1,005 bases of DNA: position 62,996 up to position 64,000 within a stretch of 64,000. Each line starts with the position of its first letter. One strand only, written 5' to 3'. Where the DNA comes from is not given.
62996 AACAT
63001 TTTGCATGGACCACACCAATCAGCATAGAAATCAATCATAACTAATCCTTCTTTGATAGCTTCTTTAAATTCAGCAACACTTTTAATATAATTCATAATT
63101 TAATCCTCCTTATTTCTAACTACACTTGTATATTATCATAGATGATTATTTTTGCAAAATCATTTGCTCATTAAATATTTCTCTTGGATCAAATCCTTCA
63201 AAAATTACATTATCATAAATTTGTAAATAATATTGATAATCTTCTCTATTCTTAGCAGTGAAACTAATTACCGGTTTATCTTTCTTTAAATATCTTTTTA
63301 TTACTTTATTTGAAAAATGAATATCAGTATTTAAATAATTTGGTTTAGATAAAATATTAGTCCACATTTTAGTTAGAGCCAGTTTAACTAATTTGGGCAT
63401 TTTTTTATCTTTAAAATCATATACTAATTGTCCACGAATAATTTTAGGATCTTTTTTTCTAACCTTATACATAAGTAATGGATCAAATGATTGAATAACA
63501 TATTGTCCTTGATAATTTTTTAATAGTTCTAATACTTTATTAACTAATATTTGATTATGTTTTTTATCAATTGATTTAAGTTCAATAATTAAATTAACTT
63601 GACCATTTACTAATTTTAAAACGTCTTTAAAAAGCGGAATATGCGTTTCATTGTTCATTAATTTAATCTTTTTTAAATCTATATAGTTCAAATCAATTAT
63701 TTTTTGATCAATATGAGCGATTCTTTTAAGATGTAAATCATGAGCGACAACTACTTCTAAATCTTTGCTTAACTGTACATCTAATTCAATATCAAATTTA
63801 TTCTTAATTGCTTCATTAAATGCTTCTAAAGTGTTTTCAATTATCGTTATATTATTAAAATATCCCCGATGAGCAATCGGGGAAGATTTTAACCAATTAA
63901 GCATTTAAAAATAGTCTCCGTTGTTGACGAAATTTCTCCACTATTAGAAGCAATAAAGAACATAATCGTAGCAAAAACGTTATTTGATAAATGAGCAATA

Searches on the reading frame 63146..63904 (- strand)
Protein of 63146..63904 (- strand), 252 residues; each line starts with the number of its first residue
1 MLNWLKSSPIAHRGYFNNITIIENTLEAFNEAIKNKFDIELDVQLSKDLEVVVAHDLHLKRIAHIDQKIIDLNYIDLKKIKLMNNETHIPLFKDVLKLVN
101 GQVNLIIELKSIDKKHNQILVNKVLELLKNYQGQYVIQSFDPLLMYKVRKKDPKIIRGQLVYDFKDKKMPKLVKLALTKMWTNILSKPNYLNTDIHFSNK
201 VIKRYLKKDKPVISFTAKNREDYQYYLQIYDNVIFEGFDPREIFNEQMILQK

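Call 89: search_protein_families(library=pfam, proteins=[window:63146-63904:-], max_evalue=0.01)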
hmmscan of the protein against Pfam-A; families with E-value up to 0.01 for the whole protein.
window:63146-63904:- (252 aa): 1 family
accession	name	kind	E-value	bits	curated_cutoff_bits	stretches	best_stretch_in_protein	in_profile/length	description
PF03009.23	GDPD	-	2.3e-27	97.1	23.6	1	12-227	1-230/244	Glycerophosphoryl diester phosphodiesterase family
